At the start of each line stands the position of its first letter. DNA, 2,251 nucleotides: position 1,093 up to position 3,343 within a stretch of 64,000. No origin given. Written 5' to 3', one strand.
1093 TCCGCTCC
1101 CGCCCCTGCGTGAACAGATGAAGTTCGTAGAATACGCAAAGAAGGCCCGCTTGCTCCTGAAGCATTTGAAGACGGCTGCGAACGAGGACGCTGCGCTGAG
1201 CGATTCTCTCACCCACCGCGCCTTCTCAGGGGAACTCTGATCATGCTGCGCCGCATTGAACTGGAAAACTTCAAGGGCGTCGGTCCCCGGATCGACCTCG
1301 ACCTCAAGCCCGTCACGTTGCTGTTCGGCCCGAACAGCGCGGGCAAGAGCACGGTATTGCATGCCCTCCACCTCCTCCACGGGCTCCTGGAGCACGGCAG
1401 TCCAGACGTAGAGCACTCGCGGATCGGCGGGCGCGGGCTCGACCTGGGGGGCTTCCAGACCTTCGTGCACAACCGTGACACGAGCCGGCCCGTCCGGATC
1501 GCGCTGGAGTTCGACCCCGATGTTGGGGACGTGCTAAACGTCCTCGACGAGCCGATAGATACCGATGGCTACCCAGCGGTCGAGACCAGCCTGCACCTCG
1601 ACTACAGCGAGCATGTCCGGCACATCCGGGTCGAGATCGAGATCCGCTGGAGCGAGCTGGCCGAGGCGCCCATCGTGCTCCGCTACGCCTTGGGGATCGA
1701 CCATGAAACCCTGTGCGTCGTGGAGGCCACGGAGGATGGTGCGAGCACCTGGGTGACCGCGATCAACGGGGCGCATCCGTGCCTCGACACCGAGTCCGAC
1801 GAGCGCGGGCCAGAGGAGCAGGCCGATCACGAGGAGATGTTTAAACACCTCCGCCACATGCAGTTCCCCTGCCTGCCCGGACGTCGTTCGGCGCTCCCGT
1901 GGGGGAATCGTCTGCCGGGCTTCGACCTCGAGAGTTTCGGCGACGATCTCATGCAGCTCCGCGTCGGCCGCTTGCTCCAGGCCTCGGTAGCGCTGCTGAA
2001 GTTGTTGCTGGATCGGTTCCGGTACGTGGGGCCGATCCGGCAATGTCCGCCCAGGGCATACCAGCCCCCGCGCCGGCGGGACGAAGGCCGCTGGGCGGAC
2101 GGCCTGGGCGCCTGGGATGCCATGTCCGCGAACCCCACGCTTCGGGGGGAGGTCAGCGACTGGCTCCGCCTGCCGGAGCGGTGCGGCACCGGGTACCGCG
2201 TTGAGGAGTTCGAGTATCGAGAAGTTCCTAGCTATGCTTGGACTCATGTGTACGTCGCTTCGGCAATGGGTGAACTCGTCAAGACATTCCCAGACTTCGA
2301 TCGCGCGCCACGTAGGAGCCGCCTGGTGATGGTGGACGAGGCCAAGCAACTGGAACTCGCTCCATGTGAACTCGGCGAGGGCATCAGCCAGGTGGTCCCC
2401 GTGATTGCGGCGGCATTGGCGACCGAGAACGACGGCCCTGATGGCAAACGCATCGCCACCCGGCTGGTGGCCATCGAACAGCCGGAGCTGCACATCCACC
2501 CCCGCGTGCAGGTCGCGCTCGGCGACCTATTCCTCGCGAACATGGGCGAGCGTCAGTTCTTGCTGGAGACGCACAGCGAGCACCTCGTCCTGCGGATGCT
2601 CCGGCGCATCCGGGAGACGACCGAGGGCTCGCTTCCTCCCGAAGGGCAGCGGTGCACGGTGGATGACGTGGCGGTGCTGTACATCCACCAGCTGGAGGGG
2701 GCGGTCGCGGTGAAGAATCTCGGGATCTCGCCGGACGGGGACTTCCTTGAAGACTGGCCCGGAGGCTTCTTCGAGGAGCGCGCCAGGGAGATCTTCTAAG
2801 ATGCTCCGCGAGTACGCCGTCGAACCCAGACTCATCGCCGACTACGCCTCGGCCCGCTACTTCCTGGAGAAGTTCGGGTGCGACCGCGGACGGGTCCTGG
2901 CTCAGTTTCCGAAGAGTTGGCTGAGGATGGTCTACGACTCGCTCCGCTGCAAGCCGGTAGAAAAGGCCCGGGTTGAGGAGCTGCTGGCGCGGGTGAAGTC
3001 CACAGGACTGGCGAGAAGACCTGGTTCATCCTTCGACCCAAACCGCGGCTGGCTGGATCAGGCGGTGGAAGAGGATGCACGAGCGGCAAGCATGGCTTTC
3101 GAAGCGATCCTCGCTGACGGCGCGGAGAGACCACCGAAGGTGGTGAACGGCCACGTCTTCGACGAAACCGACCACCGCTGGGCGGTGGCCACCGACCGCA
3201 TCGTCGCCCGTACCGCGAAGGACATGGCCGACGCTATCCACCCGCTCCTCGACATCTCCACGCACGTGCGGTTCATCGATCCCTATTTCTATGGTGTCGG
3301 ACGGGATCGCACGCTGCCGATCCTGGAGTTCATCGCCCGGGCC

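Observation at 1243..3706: ABC-like ATPase (DUF3696-type tail) coupled to a protein with a PLD-fold-like C-terminus, inserted directly behind hsdS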

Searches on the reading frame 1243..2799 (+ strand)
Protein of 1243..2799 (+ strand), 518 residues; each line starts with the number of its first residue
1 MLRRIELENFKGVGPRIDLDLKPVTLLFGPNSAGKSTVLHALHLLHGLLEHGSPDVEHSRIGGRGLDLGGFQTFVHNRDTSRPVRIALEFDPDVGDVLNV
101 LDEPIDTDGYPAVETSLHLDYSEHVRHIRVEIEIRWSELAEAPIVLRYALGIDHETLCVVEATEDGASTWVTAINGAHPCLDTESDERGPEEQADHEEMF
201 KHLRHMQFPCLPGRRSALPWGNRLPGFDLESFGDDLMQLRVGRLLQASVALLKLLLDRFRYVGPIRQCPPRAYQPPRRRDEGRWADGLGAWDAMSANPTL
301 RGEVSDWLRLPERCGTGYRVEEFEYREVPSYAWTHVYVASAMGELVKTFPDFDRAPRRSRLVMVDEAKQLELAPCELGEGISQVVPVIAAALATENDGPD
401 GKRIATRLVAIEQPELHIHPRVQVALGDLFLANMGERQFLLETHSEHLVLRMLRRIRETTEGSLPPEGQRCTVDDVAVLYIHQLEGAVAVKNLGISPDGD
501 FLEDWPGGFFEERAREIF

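Call 3: search_protein_families(library=pfam, proteins=[window:1243-2799:+], max_evalue=0.01)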
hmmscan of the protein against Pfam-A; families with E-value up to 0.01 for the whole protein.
window:1243-2799:+ (518 aa): 8 families
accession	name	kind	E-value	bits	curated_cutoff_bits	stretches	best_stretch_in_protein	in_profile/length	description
PF13175.12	AAA_15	-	1.7e-19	71.1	32.1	2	1-93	1-85/374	AAA ATPase domain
PF13304.12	AAA_21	-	4.2e-17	63.6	27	2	360-449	221-303/304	AAA domain, putative AbiEii toxin, Type IV TA system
PF11398.14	DUF2813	-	1e-05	25.6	21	1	1-45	2-45/372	Protein of unknown function (DUF2813)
PF13476.12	AAA_23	-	1.3e-05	26.4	27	1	4-44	1-41/201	AAA domain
PF02463.25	SMC_N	-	8.4e-05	22.5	40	1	1-45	1-48/220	RecF/RecN/SMC N terminal domain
PF13514.12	AAA_27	-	0.00014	21.9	22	1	19-58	21-63/206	AAA domain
PF13555.12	AAA_29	-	0.00052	20.2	27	1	5-44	4-44/61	P-loop containing region of AAA domain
PF12476.13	DUF3696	-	0.0087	16.7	22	0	472-514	2-46/52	Protein of unknown function (DUF3696)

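Call 4: search_protein_families(library=padloc, proteins=[window:1243-2799:+], max_evalue=0.01)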
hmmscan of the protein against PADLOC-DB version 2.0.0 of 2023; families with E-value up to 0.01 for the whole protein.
window:1243-2799:+ (518 aa): 93 families (the best 25 are shown)
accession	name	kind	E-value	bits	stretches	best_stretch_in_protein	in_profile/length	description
PDLC04707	PDC-M55A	-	6e-39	132.2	2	366-515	268-404/421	-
PDLC03878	NsnB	-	2.1e-36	124.4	2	368-514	208-336/345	-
PDLC04148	HEC-03B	-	1.8e-28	97.8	2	371-517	313-441/458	-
PDLC02979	AriA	-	2.4e-20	71.7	2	1-102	1-87/373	-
PDLC02980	AriA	-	1.8e-17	62.3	2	361-449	222-303/304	-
PDLC04178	HEC-01A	-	2.5e-16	57.7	2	2-55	9-61/399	-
PDLC04177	HEC-01A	-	2e-12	44.9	2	406-452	297-343/393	-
PDLC00096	GajA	-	2e-11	41.4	2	2-45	3-47/630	AAA ATPase domain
PDLC00094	GajA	-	2.2e-11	40.9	2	2-44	3-44/569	AAA ATPase domain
PDLC00271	PtuA1|PtuA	-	1.2e-10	39.6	2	2-45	3-46/421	AAA ATPase domain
PDLC04175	HEC-01A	-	1.7e-10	38.5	1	2-51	6-54/363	-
PDLC02358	Old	-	2e-10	38.1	1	2-45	4-46/578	Old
PDLC04182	HEC-01A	-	7.5e-10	36.3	2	2-53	15-62/406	-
PDLC04176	HEC-01A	-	1.2e-09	36.1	2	3-56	4-57/371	-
PDLC04135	mad3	-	1.5e-09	35.9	1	1-50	1-50/374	mads_3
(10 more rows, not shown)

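Call 5: search_protein_families(library=ncbifam, proteins=[window:1243-2799:+], max_evalue=0.01)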
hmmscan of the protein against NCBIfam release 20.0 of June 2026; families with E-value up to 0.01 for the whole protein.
window:1243-2799:+ (518 aa): 5 families
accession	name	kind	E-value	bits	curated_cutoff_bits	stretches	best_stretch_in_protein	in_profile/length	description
NF047739.1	antiphage_MADS3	equivalog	3.2e-11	43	420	1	1-138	1-124/427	methylation-associated defense system AAA family ATPase MAD3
NF041760.1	PtuA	equivalog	2.8e-05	23.2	500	0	2-43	52-93/524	retron Ec78 anti-phage system effector ATPase PtuA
NF053563.1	Rkd4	equivalog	0.00038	18.7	860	1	2-42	3-43/747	arcadin-4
TIGR00611.2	recf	equivalog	0.00065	19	172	1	2-46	1-45/339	DNA replication/repair protein RecF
NF038234.1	retron_eff_Eco8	equivalog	0.0065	15.1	250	0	3-49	4-50/679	retron Eco8 family effector endonuclease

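Call 10: search_protein_families(library=phrogs, proteins=[window:1243-2799:+], max_evalue=0.1)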
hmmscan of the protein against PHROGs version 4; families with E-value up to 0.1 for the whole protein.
window:1243-2799:+ (518 aa): 10 families
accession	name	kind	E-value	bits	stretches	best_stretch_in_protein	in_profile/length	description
phrog_21420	-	unknown function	2.5e-33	116.5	2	367-517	498-629/654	-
phrog_4747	-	unknown function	6.5e-15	56.2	2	2-58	3-58/610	-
phrog_77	-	DNA, RNA and nucleotide metabolism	8e-08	32.2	1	2-46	298-345/967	SbcC-like subunit of palindrome specific endonuclease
phrog_9802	-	unknown function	4e-07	30.4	2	376-449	255-328/438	-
phrog_3940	-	unknown function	2.9e-05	24.1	1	1-43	4-46/537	-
phrog_8323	-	unknown function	0.0028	17.2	0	2-46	51-95/623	-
phrog_5836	-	unknown function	0.0057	15.6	1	20-50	46-76/1071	-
phrog_7507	-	unknown function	0.044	14.1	1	4-45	6-47/483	-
phrog_14430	-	unknown function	0.052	13.8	0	4-51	4-50/444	-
phrog_1499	-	unknown function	0.068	13.4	1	4-44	7-47/427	-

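Call 51: search_solved_structures(query=window:1243-2799:+, max_evalue=0.01)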
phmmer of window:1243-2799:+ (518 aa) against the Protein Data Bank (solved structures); distinct sequences matched with E-value up to 0.01: 5.
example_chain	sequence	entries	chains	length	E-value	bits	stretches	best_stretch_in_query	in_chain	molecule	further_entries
6p74_A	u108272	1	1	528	2.8e-08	36.4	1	1-92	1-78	Putative ATP-dependent endonuclease of the OLD family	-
9e8z_C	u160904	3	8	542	0.001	21.4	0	4-43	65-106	Retron Ec83 probable ATPase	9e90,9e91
9o4a_A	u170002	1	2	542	0.0069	18.6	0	4-43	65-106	Retron Ec83 probable ATPase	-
8wy4_A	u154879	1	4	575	0.0097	18.1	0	409-452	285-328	Endonuclease GajA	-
8jq9_B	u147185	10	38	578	0.0099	18.1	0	409-452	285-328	Endonuclease GajA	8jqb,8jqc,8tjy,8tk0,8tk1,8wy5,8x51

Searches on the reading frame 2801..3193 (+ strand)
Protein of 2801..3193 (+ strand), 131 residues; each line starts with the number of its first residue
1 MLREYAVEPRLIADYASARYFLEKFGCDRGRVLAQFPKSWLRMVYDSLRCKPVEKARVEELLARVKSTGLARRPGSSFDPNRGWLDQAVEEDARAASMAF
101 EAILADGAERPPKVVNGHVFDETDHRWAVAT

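Call 72: predict_structure(alignment_id=A4)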
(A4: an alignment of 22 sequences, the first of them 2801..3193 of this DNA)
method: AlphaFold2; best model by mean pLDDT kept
length: 131 residues; sequences in the alignment: 22
mean_pLDDT: 87.7   pTM: 0.82
mean pLDDT of the five models: 87.7, 84.6, 75.0, 74.8, 53.5
residues with pLDDT >= 90: 70; 70-90: 53; 50-70: 8; < 50: 0
segments of 3 or more residues with pLDDT < 50: none
pLDDT, mean of each block of 10 residues (from residue 1): 88 92 76 87 93 94 86 84 93 87 93 91 78 57
secondary structure, 60 per line:
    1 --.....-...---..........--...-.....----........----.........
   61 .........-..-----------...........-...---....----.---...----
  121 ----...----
elements in order: E3-7 H15-24 E31-35 H40-47 H52-69 H84-94 E102-105 E114-116
